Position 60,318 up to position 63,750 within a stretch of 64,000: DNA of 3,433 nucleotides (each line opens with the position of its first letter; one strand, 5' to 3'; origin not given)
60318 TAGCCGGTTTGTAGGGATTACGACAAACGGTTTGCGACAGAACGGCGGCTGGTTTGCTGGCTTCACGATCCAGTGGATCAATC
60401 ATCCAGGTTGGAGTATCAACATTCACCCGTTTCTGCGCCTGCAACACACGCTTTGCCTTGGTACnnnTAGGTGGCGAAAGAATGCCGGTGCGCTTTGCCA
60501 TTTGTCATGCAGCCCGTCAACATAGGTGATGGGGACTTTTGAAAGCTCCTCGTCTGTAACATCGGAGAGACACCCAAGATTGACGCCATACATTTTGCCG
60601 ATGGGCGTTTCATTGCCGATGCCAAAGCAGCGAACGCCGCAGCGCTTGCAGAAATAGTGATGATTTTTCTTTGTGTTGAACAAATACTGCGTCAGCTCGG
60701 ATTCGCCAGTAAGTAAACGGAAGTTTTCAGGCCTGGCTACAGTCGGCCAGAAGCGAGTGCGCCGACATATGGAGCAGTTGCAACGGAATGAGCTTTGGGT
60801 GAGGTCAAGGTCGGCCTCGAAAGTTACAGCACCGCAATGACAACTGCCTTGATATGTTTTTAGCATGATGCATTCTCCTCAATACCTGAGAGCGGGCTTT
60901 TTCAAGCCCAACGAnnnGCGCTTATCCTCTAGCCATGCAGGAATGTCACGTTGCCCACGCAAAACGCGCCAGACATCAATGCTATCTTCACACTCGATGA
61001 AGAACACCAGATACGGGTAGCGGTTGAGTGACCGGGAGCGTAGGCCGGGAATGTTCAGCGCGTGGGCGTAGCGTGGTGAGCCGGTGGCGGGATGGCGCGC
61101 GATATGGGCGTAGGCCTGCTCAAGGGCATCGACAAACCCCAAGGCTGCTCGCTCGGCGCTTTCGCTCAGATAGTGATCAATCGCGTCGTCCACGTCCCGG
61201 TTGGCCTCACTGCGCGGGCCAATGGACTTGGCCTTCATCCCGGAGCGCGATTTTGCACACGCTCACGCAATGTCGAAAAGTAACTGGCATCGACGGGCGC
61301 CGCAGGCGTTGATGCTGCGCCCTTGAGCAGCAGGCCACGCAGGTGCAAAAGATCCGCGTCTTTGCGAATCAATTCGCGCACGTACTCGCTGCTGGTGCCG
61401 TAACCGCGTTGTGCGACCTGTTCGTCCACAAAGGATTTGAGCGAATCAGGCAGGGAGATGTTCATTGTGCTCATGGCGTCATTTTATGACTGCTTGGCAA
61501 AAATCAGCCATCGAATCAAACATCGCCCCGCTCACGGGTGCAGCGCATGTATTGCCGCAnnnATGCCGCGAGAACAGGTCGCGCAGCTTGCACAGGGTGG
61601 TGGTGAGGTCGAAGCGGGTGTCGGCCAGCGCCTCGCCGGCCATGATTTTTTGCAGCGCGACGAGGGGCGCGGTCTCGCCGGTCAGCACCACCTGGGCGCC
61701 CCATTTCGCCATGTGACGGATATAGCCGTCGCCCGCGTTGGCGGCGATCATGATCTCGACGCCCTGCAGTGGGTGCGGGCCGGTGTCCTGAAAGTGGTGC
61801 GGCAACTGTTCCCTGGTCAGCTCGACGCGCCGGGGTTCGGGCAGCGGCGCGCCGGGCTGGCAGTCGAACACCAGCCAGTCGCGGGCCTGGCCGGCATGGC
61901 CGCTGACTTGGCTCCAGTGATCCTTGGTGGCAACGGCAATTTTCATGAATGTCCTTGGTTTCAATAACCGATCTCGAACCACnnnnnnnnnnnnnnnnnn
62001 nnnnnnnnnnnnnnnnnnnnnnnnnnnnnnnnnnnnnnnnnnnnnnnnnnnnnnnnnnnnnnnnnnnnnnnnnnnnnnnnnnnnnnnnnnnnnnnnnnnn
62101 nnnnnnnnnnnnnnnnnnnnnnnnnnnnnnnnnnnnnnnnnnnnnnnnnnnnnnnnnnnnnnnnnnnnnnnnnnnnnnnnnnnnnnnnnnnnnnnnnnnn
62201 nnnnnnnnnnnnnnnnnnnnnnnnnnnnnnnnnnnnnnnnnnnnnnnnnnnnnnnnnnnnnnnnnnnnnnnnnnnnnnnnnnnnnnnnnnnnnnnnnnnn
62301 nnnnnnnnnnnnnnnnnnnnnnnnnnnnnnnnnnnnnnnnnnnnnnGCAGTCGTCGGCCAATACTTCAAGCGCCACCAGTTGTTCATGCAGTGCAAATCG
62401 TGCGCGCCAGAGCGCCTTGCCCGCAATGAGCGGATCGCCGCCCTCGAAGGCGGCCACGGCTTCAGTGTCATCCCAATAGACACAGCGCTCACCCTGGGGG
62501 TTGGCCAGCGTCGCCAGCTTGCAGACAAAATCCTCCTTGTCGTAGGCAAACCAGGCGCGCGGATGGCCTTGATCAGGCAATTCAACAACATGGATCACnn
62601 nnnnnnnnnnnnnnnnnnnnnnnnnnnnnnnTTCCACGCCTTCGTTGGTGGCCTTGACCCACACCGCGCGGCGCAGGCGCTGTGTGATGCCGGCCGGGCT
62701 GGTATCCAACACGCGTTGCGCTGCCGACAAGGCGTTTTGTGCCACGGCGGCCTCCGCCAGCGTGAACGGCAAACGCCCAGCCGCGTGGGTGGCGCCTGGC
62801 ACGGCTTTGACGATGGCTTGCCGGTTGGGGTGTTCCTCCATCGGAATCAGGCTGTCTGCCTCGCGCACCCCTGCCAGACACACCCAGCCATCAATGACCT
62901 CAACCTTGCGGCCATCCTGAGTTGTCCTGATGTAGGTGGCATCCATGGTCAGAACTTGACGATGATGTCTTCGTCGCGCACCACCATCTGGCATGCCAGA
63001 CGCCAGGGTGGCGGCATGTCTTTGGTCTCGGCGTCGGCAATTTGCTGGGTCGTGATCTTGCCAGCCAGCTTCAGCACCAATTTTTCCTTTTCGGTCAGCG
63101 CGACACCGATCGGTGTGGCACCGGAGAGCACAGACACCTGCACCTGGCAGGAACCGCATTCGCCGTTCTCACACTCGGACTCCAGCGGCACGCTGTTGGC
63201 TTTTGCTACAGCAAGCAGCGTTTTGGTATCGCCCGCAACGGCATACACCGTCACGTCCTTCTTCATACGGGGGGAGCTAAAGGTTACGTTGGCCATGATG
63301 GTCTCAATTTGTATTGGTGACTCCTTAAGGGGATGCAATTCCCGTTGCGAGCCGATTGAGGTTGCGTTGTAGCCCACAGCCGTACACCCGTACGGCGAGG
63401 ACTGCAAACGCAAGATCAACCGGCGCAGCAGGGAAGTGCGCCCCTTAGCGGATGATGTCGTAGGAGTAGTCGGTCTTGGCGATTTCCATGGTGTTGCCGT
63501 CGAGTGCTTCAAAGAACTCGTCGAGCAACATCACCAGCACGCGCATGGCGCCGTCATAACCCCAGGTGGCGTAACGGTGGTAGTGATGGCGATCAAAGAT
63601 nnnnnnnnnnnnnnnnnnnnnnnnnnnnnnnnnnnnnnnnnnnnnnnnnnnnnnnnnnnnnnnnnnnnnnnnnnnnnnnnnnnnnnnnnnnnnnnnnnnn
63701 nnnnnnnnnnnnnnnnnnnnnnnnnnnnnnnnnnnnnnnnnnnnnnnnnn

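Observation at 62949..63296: FeSII (Shethna protein II)-like ferredoxin directly downstream of nifK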

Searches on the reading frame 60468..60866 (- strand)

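Call 16: search_protein_families(library=pfam, proteins=[window:60468-60866:-], max_evalue=0.01)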
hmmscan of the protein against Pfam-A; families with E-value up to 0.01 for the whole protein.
window:60468-60866:- (133 aa): 1 family
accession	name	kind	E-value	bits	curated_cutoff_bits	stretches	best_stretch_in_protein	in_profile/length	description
PF04828.22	GFA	-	1.4e-16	61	24.3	1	4-105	1-102/115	Glutathione-dependent formaldehyde-activating enzyme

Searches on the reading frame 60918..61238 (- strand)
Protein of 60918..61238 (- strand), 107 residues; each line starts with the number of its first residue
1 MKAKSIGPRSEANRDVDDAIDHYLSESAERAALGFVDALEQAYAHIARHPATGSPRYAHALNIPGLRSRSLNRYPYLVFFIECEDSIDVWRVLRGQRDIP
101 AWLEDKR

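Call 16: search_protein_families(library=pfam, proteins=[window:60918-61238:-], max_evalue=0.01)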
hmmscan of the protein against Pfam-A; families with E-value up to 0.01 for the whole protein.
window:60918-61238:- (107 aa): 1 family
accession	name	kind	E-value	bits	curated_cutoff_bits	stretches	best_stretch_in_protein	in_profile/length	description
PF05016.21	ParE_toxin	-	1e-10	42.5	23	1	11-98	6-88/89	ParE toxin of type II toxin-antitoxin system, parDE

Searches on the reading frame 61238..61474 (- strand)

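Call 16: search_protein_families(library=pfam, proteins=[window:61238-61474:-], max_evalue=0.01)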
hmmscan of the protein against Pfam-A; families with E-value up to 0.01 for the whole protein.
window:61238-61474:- (79 aa): 1 family
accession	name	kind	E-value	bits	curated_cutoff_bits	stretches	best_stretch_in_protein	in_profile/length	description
PF03693.20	ParD_antitoxin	-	3.8e-05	24.5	21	1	6-67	7-72/81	Bacterial antitoxin of ParD toxin-antitoxin type II system and RHH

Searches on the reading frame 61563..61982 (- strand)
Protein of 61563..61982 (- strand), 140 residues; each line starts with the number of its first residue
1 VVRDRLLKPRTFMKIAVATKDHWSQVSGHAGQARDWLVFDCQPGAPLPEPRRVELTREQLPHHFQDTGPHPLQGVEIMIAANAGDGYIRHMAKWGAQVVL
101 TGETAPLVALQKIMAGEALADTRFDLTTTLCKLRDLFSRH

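Call 16: search_protein_families(library=pfam, proteins=[window:61563-61982:-], max_evalue=0.01)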
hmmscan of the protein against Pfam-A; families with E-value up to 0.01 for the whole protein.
window:61563-61982:- (140 aa): 0 families

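Call 17: search_protein_families(library=ncbifam, proteins=[window:61563-61982:-], max_evalue=0.001)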
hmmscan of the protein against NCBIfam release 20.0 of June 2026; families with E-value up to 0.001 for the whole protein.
window:61563-61982:- (140 aa): 0 families

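Call 89: search_protein_families(library=pfam, proteins=[window:61563-61940:-], max_evalue=5)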
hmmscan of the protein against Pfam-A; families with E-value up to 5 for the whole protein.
window:61563-61940:- (126 aa): 2 families
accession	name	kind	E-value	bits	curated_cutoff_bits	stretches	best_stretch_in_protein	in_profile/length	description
PF02579.22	Nitro_FeMo-Co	-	0.026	15.3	26.3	1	10-92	3-85/94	Dinitrogenase iron-molybdenum cofactor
PF00670.27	AdoHcyase_NAD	-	0.15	12.6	27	1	67-103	32-67/162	S-adenosyl-L-homocysteine hydrolase, NAD binding domain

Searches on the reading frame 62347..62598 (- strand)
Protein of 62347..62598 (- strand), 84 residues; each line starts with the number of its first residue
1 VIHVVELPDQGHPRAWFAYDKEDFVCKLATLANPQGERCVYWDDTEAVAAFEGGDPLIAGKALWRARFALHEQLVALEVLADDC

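Call 16: search_protein_families(library=pfam, proteins=[window:62347-62598:-], max_evalue=0.01)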
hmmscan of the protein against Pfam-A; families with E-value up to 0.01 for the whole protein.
window:62347-62598:- (84 aa): 0 families

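Call 17: search_protein_families(library=ncbifam, proteins=[window:62347-62598:-], max_evalue=0.001)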
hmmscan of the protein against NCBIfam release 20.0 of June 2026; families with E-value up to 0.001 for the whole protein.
window:62347-62598:- (84 aa): 0 families

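Call 71: search_solved_structures(query=window:62347-62598:-, max_evalue=5)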
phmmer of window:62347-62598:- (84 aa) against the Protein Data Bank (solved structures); distinct sequences matched with E-value up to 5: 1.
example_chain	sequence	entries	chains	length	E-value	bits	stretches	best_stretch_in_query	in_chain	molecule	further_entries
4axk_A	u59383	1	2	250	0.38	14.2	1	51-80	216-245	1-(5-PHOSPHORIBOSYL)-5-((5'-PHOSPHORIBOSYLAMINO) METHYLIDENEAMINO)IMIDAZOLE-4-CARBOXAMIDE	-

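Call 89: search_protein_families(library=pfam, proteins=[window:62347-62598:-], max_evalue=5)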
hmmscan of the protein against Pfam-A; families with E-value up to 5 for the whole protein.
window:62347-62598:- (84 aa): 0 families

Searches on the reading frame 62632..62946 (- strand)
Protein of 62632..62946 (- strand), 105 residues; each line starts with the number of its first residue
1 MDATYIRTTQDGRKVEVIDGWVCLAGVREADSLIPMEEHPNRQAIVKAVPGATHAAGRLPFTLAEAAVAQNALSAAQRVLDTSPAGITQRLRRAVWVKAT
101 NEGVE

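Call 16: search_protein_families(library=pfam, proteins=[window:62632-62946:-], max_evalue=0.01)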
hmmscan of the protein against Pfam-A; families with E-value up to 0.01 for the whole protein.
window:62632-62946:- (105 aa): 0 families

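Call 17: search_protein_families(library=ncbifam, proteins=[window:62632-62946:-], max_evalue=0.001)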
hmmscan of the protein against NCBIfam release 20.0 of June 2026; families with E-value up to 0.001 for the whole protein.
window:62632-62946:- (105 aa): 0 families

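Call 70: search_solved_structures(query=window:62632-62946:-, max_evalue=5)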
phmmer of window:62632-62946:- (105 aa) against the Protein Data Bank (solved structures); distinct sequences matched with E-value up to 5: 0.

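Call 89: search_protein_families(library=pfam, proteins=[window:62632-62946:-], max_evalue=5)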
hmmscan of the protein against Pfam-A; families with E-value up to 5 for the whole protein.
window:62632-62946:- (105 aa): 2 families
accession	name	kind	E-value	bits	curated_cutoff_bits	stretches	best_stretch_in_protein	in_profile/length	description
PF24410.1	wHTH-HSP90_Na-assoc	-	0.078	13.8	23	1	55-93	14-52/55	wHTH-Hsp90_Na associated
PF12840.13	HTH_20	-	0.085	13.3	27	1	39-66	3-24/51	Helix-turn-helix domain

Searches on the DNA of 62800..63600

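Call 44: search_rna_families(source=window, start=62800, end=63600, threshold=evalue, max_evalue=1)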
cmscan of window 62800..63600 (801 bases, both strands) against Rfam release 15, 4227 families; matches with E-value up to 1: 1.
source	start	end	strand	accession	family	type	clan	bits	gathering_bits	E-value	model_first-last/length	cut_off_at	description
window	63347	63430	+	RF00646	mir-204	Gene; miRNA;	-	18.1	48.4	0.14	1-89/89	no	mir-204 microRNA precursor family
